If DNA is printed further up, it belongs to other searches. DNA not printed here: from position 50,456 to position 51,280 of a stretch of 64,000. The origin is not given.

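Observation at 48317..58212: Fae-like formaldehyde-activating enzyme embedded between two Zn-ADHs, an enolase-superfamily enzyme and a Dpp-type ABC importer, with an LLM oxidoreductase downstream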

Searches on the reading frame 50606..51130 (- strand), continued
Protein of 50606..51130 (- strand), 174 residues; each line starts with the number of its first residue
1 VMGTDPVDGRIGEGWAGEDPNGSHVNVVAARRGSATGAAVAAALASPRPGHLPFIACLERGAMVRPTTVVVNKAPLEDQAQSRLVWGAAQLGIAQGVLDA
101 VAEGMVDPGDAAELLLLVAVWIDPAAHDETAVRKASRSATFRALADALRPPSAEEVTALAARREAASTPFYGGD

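Call 69: fold_search(model_id=the predicted structure, library=pdb)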
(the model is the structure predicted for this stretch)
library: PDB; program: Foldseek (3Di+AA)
matches with E <= 10: 671; with E <= 0.001: 5
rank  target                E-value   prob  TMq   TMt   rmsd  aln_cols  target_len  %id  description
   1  1y60_D                7.8e-18  1.00  0.87  0.89   2.1       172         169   27  Structure of the tetrahydromethanopterin dependent formaldehyde-activating enzyme (Fae) from Methylobacterium extorque (released 2005-01-11)
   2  1y60_A                3.3e-17  1.00  0.86  0.89   2.0       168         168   28  Structure of the tetrahydromethanopterin dependent formaldehyde-activating enzyme (Fae) from Methylobacterium extorque (released 2005-01-11)
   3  1y5y_B                6.3e-17  1.00  0.85  0.91   1.9       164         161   27  Structure of the tetrahydromethanopterin dependent formaldehyde-activating enzyme (Fae) from Methylobacterium extorque (released 2005-01-11)
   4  1y5y_A                7.2e-17  1.00  0.84  0.92   1.4       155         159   29  Structure of the tetrahydromethanopterin dependent formaldehyde-activating enzyme (Fae) from Methylobacterium extorque (released 2005-01-11)
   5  1y5y_C                1.1e-16  1.00  0.84  0.92   1.6       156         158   29  Structure of the tetrahydromethanopterin dependent formaldehyde-activating enzyme (Fae) from Methylobacterium extorque (released 2005-01-11)
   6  6ztj_AI               1.0e-02  0.89  0.30  0.38  10.5       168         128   14  E. coli 70S-RNAP expressome complex in NusG-coupled state (38 nt intervening mRNA) (released 2020-09-16)
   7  7otc_w                1.1e-02  0.85  0.34  0.11  15.4       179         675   11  Cryo-EM structure of an Escherichia coli 70S ribosome in complex with elongation factor G and the antibiotic Argyrin B (released 2022-05-11)
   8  6gau_B                1.1e-02  0.87  0.38  0.08  17.7       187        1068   12  Extremely 'open' clamp structure of DNA gyrase: role of the Corynebacteriales GyrB specific insert (released 2019-02-20)
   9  5mmj_i                1.3e-02  0.77  0.29  0.34  10.7       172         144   12  Structure of the small subunit of the chloroplast ribosome (released 2017-01-11)
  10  4v7d_BZ               1.4e-02  0.89  0.39  0.12  14.8       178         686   10  Structure of the Ribosome with Elongation Factor G Trapped in the Pre-Translocation State (pre-translocation 70S*tRNA (released 2014-07-09)
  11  6gaz_AI               1.6e-02  0.72  0.26  0.16  10.1       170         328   13  Unique features of mammalian mitochondrial translation initiation revealed by cryo-EM. This file contains the 28S rib (released 2018-08-08)
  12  8cdu_J                1.8e-02  0.82  0.31  0.44   9.8       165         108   15  Rnase R bound to a 30S degradation intermediate (main state) (released 2023-12-20)
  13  4lpf                  2.5e-02  0.84  0.32  0.30   9.2       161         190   15  Crystal structure of Mycobacterium tuberculosis imidazole glycerol phosphate dehydratase in complex with an inhibitor (released 2013-08-28)
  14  6n0i_B                2.6e-02  0.69  0.34  0.11  14.6       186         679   12  2.60 Angstrom Resolution Crystal Structure of Elongation Factor G 2 from Pseudomonas putida. (released 2018-11-14)
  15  6hiw_CI               3.0e-02  0.84  0.36  0.18   9.8       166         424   13  Cryo-EM structure of the Trypanosoma brucei mitochondrial ribosome - This entry contains the complete small mitoribos (released 2018-09-26)
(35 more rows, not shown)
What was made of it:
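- Closest known: Formaldehyde-activating enzyme Fae of Methylorubrum extorquens AM1. Same: Same fold: TM 0.84-0.92 (call 69).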

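Call 71: list_cluster_members(proteins=[P0229, P0231, P0232, P0233, P0235, P0238, P0240, P0244, P0253, P0260])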
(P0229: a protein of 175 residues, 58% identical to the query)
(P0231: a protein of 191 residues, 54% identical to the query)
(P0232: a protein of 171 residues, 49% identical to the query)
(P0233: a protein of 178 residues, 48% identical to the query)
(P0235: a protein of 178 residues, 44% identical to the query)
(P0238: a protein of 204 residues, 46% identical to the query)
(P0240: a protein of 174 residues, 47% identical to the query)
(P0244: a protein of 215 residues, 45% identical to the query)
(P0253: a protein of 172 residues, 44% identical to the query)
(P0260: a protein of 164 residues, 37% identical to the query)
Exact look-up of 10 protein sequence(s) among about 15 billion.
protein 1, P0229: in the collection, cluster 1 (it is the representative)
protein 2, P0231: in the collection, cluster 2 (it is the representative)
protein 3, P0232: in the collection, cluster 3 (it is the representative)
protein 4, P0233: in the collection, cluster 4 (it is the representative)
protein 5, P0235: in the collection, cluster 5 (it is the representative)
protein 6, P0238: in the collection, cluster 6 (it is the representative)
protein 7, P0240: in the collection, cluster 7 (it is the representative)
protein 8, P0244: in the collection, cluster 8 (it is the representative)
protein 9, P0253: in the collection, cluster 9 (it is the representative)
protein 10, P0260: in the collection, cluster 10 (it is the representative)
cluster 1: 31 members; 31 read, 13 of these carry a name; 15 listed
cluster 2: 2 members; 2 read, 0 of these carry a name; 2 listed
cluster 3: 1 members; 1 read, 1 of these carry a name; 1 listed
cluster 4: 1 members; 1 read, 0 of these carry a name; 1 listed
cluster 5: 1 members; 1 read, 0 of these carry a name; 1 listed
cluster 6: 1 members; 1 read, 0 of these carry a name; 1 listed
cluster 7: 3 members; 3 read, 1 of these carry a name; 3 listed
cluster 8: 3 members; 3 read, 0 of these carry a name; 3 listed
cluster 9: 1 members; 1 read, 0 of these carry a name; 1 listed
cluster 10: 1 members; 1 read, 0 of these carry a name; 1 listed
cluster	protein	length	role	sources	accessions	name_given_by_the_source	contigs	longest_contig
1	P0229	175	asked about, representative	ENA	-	-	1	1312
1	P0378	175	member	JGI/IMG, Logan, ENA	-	5,6,7,8-tetrahydromethanopterin hydro-lyase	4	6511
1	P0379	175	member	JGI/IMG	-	5,6,7,8-tetrahydromethanopterin hydro-lyase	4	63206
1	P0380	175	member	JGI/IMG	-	5,6,7,8-tetrahydromethanopterin hydro-lyase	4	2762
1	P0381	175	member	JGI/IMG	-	5,6,7,8-tetrahydromethanopterin hydro-lyase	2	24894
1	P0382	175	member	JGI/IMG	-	5,6,7,8-tetrahydromethanopterin hydro-lyase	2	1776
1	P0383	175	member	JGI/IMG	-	5,6,7,8-tetrahydromethanopterin hydro-lyase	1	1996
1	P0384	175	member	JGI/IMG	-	5,6,7,8-tetrahydromethanopterin hydro-lyase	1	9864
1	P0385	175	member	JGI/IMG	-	5,6,7,8-tetrahydromethanopterin hydro-lyase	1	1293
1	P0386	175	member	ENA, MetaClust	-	\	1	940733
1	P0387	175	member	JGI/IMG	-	5,6,7,8-tetrahydromethanopterin hydro-lyase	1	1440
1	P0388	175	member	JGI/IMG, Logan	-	5,6,7,8-tetrahydromethanopterin hydro-lyase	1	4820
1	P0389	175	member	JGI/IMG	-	5,6,7,8-tetrahydromethanopterin hydro-lyase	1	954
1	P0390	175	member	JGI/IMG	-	5,6,7,8-tetrahydromethanopterin hydro-lyase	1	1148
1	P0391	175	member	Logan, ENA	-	-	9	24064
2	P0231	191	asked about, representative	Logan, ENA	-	-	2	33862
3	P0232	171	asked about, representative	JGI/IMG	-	5,6,7,8-tetrahydromethanopterin hydro-lyase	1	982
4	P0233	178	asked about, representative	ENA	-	-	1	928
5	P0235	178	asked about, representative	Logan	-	-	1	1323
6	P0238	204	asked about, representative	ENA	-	-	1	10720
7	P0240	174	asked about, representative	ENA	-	-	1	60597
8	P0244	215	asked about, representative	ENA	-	-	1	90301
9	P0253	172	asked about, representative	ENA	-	-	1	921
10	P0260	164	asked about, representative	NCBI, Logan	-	-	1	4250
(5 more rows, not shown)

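Call 76: search_dna_similar(query=window:50606-51130:-, collection=plasmids, mode=protein, max_evalue=0.00001, max_rows=40)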
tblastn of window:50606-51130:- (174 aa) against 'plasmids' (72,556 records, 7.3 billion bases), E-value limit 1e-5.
Records with a match: 42; places in all: 51; records where one place covers at least 80% of the query: 16.
Best place of each record, by identity: <60% 42.
By first word of the organism name: Streptomyces 17; Caballeronia 7; Burkholderia 6; Methylocystis 2; Azospirillum 2; Bacillus 1; Ensifer 1; Ralstonia 1; Aquabacterium 1; Methylobacterium 1; and 3 more.
By predicted mobility (MOB-suite, as given by PLSDB): non-mobilizable 29; mobilizable 10; conjugative 3.
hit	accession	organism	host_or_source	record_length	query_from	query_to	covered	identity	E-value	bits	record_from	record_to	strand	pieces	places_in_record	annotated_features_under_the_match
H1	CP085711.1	Bacillus sp. F19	single cell,soil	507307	8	174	96%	47.3%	7e-36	138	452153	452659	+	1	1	formaldehyde-activating enzyme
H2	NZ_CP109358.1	Streptomyces sp. NBC_01562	-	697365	11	171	93%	40.7%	3e-16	82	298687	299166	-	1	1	fae: formaldehyde-activating enzyme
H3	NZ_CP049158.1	Caballeronia sp. SBC1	whole organism,soil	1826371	6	171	95%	38.2%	1e-15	81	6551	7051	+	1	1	none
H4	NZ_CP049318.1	Caballeronia sp. SBC2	whole organism,soil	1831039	6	171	95%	38.2%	1e-15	81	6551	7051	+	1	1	none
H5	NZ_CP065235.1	Streptomyces clavuligerus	cell culture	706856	11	132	70%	47.5%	9e-8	58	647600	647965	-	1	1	fae: formaldehyde-activating enzyme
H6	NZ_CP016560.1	Streptomyces clavuligerus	-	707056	11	132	70%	47.5%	9e-8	58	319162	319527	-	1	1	fae: formaldehyde-activating enzyme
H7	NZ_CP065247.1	Streptomyces clavuligerus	cell culture,lab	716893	11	132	70%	47.5%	9e-8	58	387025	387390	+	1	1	fae: formaldehyde-activating enzyme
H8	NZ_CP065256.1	Streptomyces clavuligerus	cell culture,lab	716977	11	132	70%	47.5%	9e-8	58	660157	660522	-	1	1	fae: formaldehyde-activating enzyme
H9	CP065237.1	Streptomyces clavuligerus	cell culture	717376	11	132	70%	47.5%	9e-8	58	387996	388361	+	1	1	fae: formaldehyde-activating enzyme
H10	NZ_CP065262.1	Streptomyces clavuligerus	cell culture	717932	11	132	70%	47.5%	9e-8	58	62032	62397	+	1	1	fae: formaldehyde-activating enzyme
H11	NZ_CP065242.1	Streptomyces clavuligerus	cell culture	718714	11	132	70%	47.5%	9e-8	58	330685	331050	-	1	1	fae: formaldehyde-activating enzyme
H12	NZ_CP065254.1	Streptomyces clavuligerus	cell culture,lab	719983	11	132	70%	47.5%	9e-8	58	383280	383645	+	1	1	fae: formaldehyde-activating enzyme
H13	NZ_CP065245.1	Streptomyces clavuligerus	cell culture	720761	11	132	70%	47.5%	9e-8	58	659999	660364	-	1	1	fae: formaldehyde-activating enzyme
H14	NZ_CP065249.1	Streptomyces clavuligerus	cell culture,lab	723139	11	132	70%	47.5%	9e-8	58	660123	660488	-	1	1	fae: formaldehyde-activating enzyme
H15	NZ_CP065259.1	Streptomyces clavuligerus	cell culture,lab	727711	11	132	70%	47.5%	9e-8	58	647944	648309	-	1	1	fae: formaldehyde-activating enzyme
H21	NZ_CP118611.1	Ensifer adhaerens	Pure isolate,Rhizosphere of Cyperus ...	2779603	11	171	93%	35.6%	7e-14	76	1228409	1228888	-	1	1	none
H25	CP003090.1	Burkholderia sp. YI23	-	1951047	11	171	93%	34.8%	6e-13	73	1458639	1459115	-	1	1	formaldehyde-activating enzyme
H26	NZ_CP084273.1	Caballeronia grimmiae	Leptoglossus zonatus,Cell culture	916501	11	171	93%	34.8%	3e-12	71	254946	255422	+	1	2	fae: formaldehyde-activating enzyme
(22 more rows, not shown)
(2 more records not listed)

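Call 77: get_annotated_region(hit=H2, flank=9000)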
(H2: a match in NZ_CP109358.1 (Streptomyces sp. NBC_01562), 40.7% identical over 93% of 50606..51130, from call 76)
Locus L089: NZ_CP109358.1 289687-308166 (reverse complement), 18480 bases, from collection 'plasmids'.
description: Streptomyces sp. NBC_01562 plasmid unnamed2, complete sequence
organism: Streptomyces sp. NBC_01562 (NCBI taxid 2975879)
taxonomy: Bacteria; Actinomycetota; Actinomycetes; Kitasatosporales; Streptomycetaceae; Streptomyces; Streptomyces sp. NBC 01562
host: -; source: -; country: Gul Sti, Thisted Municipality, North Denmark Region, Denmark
typing (MOB-suite, as given by PLSDB): mobilizable; relaxase MOBP,MOBP
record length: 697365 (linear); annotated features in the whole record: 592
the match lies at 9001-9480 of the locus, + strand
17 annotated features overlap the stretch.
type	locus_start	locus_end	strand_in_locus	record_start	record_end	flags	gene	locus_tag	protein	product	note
CDS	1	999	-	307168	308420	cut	-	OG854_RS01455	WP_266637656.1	IS3 family transposase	-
CDS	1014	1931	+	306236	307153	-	-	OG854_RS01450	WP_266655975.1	IS701 family transposase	-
CDS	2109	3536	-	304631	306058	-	-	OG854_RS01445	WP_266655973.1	FGGY-family carbohydrate kinase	GO:0005975 - carbohydrate metabolic process [Evidence IEA]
CDS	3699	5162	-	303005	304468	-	-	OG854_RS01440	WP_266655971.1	FAD-binding oxidoreductase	-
CDS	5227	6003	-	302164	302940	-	-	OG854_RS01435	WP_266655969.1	SDR family NAD(P)-dependent oxidoreductase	-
CDS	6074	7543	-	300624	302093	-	-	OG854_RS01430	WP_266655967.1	NAD-dependent succinate-semialdehyde dehydrogenase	-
CDS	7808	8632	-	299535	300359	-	-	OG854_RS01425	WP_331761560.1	IclR family transcriptional regulator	GO:0006355 - regulation of DNA-templated transcription [Evidence IEA]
CDS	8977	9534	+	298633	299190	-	fae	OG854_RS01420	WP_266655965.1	formaldehyde-activating enzyme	GO:0016051 - carbohydrate biosynthetic process [Evidence IEA]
CDS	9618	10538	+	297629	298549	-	-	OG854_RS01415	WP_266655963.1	NAD(P)-dependent oxidoreductase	-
CDS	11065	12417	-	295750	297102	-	-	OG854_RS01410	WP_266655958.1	MFS transporter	GO:0055085 - transmembrane transport [Evidence IEA]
CDS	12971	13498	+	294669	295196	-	-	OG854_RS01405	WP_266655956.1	SMI1/KNR4 family protein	-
CDS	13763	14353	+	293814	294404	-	-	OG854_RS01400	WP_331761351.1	hypothetical protein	-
CDS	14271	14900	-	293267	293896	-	-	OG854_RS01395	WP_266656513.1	IS5 family transposase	-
CDS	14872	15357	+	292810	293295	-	-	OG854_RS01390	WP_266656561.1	hypothetical protein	-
CDS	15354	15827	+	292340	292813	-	-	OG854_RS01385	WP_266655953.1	helix-turn-helix domain-containing protein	-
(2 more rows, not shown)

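Call 78: get_annotated_region(hit=H5, flank=9000)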
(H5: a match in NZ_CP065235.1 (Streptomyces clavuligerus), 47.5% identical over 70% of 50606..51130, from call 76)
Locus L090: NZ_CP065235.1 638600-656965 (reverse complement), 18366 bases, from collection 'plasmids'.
description: Streptomyces clavuligerus strain F1D18 plasmid pF1D18A, complete sequence
organism: Streptomyces clavuligerus (NCBI taxid 1901)
taxonomy: Bacteria; Actinomycetota; Actinomycetes; Kitasatosporales; Streptomycetaceae; Streptomyces; Streptomyces clavuligerus
host: -; source: cell culture; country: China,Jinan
typing (MOB-suite, as given by PLSDB): non-mobilizable; replicon rep_cluster_12,rep_cluster_1922
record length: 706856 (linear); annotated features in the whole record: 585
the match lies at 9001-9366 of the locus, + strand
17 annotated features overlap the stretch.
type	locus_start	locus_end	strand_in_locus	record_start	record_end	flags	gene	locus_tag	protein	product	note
CDS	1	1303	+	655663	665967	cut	-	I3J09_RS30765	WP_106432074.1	hybrid non-ribosomal peptide synthetase/type I polyketide synthase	-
CDS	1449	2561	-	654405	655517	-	-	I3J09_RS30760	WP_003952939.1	sulfotransferase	-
CDS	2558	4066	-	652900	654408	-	-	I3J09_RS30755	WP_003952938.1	pyridoxal-dependent decarboxylase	GO:0019752 - carboxylic acid metabolic process [Evidence IEA]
CDS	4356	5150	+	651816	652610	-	-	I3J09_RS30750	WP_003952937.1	oxidoreductase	-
CDS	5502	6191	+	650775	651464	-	-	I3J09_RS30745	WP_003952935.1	ABC transporter permease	-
CDS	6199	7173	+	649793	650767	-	-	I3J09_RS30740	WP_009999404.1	ATP-binding cassette domain-containing protein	-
CDS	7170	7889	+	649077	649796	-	-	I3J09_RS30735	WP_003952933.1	ABC transporter permease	-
CDS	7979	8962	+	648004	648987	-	-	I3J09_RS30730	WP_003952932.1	glycine betaine ABC transporter substrate-binding protein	-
CDS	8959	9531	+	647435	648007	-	fae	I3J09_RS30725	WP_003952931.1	formaldehyde-activating enzyme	GO:0016051 - carbohydrate biosynthetic process [Evidence IEA]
CDS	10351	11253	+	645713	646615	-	-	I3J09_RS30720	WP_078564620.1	NAD(P)-dependent oxidoreductase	-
CDS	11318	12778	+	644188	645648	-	-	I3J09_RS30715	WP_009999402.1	NAD-dependent succinate-semialdehyde dehydrogenase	-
CDS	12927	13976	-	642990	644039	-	-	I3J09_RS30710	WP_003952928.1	DUF1259 domain-containing protein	-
CDS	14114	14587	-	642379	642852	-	-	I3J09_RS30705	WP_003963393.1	hypothetical protein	-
CDS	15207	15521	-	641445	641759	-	-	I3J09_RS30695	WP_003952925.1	hypothetical protein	-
CDS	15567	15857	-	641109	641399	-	-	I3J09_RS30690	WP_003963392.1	hypothetical protein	-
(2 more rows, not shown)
